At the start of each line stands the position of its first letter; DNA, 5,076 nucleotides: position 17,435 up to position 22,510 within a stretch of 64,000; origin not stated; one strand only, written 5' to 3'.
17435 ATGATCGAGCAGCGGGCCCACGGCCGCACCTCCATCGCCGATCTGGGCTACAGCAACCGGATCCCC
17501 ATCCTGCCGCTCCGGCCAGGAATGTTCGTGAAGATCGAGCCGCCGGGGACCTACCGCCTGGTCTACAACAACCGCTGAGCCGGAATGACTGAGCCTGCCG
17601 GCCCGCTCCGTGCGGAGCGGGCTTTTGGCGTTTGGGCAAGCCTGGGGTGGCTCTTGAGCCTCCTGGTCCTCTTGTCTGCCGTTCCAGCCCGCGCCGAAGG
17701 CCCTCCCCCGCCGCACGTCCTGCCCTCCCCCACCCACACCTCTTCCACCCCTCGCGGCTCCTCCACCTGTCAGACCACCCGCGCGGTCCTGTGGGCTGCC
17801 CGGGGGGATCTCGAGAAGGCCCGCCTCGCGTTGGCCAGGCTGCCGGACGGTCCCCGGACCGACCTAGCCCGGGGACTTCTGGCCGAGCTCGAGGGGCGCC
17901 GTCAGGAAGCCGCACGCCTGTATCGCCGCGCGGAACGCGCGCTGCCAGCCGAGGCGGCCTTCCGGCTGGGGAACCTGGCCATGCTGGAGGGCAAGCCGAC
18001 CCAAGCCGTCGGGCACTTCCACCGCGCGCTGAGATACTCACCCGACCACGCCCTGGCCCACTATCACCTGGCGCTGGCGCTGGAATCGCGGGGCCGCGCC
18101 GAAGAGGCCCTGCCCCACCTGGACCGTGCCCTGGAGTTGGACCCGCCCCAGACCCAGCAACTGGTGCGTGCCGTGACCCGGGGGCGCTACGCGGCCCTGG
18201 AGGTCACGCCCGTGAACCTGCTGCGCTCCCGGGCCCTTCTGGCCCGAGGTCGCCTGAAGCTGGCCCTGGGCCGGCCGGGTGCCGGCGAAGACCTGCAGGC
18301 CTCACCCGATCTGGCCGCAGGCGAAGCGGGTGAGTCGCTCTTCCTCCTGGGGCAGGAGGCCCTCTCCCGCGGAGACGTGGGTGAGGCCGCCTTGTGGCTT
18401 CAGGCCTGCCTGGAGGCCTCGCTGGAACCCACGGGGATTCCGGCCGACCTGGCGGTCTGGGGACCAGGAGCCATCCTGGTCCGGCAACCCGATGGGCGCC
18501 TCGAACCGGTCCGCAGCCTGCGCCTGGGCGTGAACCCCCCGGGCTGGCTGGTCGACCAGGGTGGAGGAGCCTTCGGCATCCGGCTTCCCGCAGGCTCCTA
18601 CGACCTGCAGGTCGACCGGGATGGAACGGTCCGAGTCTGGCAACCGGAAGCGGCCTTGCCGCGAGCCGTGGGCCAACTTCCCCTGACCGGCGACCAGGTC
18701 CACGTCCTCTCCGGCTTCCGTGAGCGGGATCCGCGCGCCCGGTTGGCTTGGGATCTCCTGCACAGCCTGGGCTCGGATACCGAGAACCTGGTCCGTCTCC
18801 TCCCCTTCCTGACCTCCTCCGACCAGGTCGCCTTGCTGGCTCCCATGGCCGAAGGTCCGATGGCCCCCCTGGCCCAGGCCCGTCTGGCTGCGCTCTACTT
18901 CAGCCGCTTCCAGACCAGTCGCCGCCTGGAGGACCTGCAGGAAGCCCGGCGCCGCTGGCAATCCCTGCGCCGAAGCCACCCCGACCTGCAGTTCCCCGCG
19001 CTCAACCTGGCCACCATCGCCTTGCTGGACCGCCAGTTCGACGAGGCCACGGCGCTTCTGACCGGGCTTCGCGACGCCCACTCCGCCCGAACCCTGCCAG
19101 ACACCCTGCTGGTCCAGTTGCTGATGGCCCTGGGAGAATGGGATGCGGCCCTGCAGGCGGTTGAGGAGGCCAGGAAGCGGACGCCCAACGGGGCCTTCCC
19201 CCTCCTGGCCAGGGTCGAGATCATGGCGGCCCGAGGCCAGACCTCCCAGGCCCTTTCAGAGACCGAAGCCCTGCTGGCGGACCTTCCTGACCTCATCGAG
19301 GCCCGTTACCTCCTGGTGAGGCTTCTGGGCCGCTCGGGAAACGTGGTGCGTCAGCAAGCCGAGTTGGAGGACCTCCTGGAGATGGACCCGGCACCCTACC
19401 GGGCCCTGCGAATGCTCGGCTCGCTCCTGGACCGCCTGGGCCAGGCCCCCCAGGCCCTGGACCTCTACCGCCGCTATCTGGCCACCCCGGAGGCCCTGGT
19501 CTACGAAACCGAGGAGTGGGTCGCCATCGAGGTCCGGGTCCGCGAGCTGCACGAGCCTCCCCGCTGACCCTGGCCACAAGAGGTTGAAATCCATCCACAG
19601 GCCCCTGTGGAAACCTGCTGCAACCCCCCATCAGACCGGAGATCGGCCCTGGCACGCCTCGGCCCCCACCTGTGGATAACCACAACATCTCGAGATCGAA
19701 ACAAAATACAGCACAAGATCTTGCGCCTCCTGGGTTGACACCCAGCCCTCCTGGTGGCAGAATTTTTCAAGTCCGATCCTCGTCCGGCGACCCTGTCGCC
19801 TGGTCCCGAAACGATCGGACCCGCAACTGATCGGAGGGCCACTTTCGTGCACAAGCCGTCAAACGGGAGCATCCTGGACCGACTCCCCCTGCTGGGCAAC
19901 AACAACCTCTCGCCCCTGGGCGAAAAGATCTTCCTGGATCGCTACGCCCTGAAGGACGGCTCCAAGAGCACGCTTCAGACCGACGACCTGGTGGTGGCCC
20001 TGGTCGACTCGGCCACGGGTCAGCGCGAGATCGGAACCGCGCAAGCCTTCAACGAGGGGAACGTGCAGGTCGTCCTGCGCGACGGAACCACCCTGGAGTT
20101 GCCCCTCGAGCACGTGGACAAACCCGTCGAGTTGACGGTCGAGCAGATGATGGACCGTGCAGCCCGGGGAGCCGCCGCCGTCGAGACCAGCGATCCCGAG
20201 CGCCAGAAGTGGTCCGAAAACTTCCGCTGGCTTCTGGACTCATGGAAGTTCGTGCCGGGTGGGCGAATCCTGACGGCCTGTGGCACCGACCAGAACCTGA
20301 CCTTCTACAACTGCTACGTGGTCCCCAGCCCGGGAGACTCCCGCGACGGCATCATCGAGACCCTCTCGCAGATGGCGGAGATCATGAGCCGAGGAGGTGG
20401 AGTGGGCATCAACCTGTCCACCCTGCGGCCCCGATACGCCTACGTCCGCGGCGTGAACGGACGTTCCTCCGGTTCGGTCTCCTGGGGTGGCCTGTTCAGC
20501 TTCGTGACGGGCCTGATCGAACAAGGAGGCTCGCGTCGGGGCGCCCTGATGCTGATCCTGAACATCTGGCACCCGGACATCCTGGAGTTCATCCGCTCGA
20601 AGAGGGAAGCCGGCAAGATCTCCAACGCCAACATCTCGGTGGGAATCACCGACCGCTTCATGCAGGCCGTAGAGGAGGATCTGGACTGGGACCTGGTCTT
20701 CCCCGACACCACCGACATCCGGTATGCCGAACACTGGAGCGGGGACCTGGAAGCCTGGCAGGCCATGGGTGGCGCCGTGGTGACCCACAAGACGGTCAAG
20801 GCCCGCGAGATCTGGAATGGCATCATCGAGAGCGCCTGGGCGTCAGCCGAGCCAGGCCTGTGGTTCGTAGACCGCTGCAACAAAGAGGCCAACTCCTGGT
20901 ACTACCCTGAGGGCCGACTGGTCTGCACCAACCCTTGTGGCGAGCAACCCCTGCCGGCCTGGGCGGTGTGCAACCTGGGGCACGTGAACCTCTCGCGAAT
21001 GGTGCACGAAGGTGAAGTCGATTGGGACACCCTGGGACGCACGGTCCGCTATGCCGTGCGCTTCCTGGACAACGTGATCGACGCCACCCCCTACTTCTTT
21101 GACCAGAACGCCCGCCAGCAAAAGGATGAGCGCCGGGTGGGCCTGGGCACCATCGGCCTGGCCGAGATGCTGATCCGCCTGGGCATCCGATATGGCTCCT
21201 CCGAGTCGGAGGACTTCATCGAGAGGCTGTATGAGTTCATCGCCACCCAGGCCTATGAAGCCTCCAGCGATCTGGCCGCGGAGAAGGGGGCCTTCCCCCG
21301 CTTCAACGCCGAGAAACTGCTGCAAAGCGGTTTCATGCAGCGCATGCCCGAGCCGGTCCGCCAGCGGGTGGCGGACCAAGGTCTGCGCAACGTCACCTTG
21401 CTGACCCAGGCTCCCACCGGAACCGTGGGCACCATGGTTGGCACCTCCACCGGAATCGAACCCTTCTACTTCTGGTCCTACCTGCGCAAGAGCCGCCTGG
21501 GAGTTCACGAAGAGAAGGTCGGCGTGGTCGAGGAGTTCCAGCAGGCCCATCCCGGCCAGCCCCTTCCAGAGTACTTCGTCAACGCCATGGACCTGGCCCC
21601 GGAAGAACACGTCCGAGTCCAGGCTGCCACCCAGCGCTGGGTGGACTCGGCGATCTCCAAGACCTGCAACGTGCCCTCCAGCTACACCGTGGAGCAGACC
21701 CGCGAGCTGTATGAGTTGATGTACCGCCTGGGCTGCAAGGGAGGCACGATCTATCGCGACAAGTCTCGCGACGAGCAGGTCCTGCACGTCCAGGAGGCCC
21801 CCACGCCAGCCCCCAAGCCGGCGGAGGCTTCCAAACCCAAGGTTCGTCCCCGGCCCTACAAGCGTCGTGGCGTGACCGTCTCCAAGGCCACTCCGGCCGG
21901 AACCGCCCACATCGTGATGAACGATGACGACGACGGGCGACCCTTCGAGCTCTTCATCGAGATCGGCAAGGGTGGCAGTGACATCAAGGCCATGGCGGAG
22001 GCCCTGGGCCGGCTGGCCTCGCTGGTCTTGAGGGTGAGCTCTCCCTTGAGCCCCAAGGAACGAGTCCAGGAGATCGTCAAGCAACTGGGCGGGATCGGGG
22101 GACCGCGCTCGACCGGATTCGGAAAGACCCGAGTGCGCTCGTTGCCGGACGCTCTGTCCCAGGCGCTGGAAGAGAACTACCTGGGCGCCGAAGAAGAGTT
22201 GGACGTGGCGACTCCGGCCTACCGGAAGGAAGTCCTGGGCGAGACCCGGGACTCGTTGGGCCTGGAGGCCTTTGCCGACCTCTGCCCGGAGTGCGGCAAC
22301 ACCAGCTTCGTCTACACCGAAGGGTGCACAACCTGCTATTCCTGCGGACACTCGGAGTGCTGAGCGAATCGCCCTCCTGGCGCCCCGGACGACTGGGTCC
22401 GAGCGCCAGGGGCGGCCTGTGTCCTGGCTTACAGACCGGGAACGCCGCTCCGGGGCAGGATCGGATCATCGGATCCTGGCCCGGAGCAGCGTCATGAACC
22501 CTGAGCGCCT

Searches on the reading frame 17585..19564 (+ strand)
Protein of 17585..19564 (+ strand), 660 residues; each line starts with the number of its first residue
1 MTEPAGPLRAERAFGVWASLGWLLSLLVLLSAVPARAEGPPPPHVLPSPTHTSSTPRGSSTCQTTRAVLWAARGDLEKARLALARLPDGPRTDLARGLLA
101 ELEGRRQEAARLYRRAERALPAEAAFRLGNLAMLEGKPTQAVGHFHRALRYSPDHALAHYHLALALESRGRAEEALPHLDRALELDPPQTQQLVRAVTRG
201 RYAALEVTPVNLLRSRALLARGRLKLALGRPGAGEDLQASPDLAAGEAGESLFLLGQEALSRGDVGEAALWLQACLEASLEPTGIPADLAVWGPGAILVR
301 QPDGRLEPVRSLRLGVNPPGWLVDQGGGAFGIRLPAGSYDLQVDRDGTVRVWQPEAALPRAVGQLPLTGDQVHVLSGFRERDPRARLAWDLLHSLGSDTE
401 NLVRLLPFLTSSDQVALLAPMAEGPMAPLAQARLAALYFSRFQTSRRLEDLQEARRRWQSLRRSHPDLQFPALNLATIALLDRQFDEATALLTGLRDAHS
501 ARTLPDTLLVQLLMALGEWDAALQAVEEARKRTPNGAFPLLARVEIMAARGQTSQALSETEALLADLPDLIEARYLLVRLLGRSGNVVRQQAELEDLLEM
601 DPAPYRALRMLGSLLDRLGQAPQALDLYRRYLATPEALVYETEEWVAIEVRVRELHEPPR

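Call 119: search_protein_families(library=pfam, proteins=[window:17585-19564:+], max_evalue=0.00001)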
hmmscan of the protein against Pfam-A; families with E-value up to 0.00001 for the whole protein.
window:17585-19564:+ (660 aa): 13 families
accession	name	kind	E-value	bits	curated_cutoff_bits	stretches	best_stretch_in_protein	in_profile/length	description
PF07719.23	TPR_2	-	1.9e-20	71.7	27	0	156-187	1-32/34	Tetratricopeptide repeat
PF13432.12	TPR_16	-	8.2e-18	65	32.7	1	127-188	2-63/65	Tetratricopeptide repeat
PF14559.12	TPR_19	-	1.9e-16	60.5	25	1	133-189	2-58/68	Tetratricopeptide repeat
PF00515.34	TPR_1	-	1.7e-14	53.3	27.8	1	156-187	1-32/34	Tetratricopeptide repeat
PF13428.12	TPR_14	-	6.4e-14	51.5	23.5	0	158-189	3-34/44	Tetratricopeptide repeat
PF13181.12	TPR_8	-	2.1e-10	40.3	25.7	0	158-187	3-32/34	Tetratricopeptide repeat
PF13176.12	TPR_7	-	4.1e-10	39.4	27.9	0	158-187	1-30/36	Tetratricopeptide repeat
PF13424.12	TPR_12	-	5.4e-10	39.8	30.1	1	123-186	4-75/77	Tetratricopeptide repeat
PF24575.1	TPR_Slam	-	9.9e-09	36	35.2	0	129-175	54-100/104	Surface lipoprotein assembly modifier, N-terminal TPR repeats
PF13414.12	TPR_11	-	2.2e-07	30.9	26.8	0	129-167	1-39/42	TPR repeat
PF13174.12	TPR_6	-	2.3e-07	31.4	26.3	0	123-154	1-32/33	Tetratricopeptide repeat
PF12895.13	ANAPC3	-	2.6e-07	31.3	27.2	0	121-181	22-81/82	Anaphase-promoting complex, cyclosome, subunit 3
PF13431.12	TPR_17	-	1.7e-06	28.3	24.4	0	147-176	4-33/34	Tetratricopeptide repeat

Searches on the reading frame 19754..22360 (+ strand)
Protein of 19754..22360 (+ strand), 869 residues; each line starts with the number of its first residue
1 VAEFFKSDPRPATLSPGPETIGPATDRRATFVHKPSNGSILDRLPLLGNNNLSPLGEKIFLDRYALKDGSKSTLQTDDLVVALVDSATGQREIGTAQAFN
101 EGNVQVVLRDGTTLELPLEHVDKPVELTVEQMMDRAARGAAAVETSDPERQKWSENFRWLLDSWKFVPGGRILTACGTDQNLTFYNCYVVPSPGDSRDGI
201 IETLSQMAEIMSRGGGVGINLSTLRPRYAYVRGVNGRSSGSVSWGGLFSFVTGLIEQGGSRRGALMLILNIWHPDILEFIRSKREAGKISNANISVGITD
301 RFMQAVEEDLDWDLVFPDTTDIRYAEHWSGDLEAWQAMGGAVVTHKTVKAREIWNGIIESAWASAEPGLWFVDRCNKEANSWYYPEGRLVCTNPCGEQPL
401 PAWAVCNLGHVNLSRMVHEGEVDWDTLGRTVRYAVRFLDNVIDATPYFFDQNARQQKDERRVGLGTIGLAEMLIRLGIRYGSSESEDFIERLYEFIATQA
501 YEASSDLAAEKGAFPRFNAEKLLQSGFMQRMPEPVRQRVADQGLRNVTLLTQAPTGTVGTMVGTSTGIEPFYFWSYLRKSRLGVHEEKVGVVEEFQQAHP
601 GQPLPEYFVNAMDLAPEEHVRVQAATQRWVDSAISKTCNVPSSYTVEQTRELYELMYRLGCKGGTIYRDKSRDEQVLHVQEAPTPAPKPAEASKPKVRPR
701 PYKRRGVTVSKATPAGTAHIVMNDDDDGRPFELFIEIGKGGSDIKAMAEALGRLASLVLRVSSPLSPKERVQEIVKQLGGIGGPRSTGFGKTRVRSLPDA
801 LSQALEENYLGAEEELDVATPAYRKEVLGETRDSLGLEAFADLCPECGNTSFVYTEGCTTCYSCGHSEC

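Call 119: search_protein_families(library=pfam, proteins=[window:19754-22360:+], max_evalue=0.00001)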
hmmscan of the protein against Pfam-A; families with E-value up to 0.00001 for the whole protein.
window:19754-22360:+ (869 aa): 3 families
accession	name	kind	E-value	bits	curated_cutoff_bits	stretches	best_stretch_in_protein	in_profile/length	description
PF02867.20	Ribonuc_red_lgC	-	1.3e-122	410.5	23.9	1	187-667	3-523/523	Ribonucleotide reductase, barrel domain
PF12637.14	TSCPD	-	8.8e-13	48.8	22.8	1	709-808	7-87/88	TSCPD domain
PF00317.26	Ribonuc_red_lgN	-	5.5e-10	39.6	28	1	125-180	23-76/77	Ribonucleotide reductase, all-alpha domain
